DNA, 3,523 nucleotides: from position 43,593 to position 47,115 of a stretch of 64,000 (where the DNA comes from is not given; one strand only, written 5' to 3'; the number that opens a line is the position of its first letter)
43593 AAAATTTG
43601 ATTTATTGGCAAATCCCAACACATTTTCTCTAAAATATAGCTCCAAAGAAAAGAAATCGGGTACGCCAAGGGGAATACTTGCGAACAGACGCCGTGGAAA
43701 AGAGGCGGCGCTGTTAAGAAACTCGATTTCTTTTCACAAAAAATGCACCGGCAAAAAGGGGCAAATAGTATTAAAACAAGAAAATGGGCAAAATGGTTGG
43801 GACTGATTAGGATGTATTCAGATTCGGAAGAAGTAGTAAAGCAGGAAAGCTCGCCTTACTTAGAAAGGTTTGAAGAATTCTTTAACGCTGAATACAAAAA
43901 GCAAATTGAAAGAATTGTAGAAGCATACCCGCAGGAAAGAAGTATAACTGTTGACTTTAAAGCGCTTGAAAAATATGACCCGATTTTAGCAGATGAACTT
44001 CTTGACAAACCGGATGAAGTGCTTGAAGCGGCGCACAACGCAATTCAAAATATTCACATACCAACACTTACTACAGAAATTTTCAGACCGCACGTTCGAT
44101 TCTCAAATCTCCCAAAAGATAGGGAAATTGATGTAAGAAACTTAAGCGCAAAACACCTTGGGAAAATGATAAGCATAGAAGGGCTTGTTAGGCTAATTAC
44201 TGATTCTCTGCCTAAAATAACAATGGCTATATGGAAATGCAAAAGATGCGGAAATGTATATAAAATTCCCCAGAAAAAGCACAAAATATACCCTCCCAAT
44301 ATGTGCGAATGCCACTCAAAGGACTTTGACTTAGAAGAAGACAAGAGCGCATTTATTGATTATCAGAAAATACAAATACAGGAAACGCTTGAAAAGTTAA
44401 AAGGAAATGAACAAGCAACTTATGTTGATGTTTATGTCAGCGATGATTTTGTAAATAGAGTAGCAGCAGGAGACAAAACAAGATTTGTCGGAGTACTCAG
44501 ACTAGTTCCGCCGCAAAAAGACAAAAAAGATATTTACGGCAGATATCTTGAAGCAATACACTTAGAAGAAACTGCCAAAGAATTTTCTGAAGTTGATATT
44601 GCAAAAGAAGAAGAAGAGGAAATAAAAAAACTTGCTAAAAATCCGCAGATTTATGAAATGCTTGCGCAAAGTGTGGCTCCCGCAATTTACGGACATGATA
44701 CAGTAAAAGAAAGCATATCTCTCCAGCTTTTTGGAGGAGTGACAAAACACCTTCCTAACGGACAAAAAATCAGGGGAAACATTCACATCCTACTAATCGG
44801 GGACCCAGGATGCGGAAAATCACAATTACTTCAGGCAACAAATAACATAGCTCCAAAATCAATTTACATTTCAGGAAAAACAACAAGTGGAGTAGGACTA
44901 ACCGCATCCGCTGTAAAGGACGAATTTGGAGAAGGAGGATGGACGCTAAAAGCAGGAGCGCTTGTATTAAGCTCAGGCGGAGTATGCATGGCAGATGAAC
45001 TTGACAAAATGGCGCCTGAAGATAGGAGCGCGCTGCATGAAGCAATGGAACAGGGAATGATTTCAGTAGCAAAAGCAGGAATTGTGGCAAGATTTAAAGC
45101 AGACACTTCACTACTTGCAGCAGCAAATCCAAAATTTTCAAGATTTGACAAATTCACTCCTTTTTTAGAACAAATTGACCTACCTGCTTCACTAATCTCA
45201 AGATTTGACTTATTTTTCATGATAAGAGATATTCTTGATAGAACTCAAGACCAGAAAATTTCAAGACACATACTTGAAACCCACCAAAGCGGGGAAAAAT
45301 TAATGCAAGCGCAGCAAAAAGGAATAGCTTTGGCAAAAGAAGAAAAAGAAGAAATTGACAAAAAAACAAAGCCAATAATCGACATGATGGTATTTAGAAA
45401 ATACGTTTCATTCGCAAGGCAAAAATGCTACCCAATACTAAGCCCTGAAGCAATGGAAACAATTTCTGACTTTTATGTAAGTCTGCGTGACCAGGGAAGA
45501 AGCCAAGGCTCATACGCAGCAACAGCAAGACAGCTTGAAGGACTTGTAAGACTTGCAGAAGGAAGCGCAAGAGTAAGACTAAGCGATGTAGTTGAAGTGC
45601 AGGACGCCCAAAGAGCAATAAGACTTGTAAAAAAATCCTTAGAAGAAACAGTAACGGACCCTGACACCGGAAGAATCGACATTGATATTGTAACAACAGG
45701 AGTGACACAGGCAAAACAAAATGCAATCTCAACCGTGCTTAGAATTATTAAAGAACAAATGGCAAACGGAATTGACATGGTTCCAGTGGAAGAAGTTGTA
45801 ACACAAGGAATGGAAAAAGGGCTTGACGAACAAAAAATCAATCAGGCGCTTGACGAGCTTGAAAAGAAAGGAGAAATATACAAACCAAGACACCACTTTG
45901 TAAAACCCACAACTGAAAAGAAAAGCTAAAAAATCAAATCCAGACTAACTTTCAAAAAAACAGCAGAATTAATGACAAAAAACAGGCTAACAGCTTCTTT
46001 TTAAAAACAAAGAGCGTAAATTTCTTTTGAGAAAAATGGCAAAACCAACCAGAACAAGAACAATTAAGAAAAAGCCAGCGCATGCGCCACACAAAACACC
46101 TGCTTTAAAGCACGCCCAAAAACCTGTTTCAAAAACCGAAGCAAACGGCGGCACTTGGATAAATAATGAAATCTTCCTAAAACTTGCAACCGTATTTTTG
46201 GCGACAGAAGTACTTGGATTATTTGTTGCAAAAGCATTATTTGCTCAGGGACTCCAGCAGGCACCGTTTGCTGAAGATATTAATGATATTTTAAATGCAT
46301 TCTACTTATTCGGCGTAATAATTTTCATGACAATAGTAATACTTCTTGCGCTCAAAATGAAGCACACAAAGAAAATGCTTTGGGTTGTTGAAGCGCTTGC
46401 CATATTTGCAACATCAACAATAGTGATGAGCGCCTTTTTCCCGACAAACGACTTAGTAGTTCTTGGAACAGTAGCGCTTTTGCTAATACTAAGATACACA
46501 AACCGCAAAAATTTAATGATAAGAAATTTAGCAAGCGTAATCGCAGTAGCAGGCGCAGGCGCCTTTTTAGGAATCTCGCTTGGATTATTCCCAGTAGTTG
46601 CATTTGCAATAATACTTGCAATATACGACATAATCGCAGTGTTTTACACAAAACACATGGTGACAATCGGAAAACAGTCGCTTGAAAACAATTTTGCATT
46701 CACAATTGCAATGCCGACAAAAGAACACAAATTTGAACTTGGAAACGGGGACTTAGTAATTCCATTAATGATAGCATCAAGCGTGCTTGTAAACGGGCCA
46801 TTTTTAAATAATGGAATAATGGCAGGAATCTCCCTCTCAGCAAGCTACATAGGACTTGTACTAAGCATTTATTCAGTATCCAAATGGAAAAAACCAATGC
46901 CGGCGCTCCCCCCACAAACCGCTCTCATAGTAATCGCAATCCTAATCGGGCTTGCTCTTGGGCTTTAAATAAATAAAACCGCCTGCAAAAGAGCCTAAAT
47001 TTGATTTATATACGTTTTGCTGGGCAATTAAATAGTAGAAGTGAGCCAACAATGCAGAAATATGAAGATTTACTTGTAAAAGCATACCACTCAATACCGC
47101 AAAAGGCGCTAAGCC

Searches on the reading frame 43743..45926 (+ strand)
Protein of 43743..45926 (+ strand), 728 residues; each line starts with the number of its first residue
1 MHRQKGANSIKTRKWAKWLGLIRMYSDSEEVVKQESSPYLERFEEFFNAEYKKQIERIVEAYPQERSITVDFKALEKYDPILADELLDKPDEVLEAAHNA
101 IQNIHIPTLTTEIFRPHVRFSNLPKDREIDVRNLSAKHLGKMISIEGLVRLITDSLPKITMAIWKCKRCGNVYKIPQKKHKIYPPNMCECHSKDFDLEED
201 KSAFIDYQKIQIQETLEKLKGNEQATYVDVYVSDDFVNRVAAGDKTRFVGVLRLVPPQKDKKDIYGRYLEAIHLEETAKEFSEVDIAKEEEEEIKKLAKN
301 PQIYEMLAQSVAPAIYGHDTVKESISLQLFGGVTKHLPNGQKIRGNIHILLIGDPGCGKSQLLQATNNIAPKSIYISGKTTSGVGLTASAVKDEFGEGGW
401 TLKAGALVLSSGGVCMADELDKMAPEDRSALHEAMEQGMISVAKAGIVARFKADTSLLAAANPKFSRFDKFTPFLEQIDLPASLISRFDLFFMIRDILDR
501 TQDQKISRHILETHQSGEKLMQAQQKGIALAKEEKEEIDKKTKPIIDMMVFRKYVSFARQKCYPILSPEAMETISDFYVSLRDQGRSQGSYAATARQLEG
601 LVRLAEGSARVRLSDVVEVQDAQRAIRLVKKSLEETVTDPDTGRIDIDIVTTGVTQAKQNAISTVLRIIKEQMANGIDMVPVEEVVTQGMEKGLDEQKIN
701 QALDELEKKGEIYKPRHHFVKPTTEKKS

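Call 106: list_cluster_members(proteins=[window:43743-45926:+, window:59463-61658:+, window:32985-34664:-, window:48359-49669:+, window:30464-31057:-, window:57881-59410:+, window:5415-6617:-, window:24054-24848:-])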
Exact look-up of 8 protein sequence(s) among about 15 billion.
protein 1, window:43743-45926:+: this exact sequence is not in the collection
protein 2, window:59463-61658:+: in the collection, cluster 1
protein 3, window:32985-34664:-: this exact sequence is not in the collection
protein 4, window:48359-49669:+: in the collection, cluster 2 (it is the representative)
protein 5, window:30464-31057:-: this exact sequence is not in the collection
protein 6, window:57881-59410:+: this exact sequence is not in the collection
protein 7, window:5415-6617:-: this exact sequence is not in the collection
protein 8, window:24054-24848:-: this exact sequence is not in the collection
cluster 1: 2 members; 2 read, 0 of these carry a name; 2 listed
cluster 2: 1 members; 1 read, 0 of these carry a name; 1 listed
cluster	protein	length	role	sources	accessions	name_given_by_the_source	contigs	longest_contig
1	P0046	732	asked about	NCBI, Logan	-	-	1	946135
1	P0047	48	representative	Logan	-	-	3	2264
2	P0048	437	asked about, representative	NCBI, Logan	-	-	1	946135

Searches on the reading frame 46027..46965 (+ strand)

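Call 68: search_protein_families(library=pfam, proteins=[window:46027-46965:+], max_evalue=0.001)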
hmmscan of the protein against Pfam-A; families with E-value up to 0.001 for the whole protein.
window:46027-46965:+ (313 aa): 1 family
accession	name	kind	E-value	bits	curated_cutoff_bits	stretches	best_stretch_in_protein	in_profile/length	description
PF06550.16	SPP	-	2.6e-17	63.7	23.9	1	55-232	2-181/283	Signal-peptide peptidase, presenilin aspartyl protease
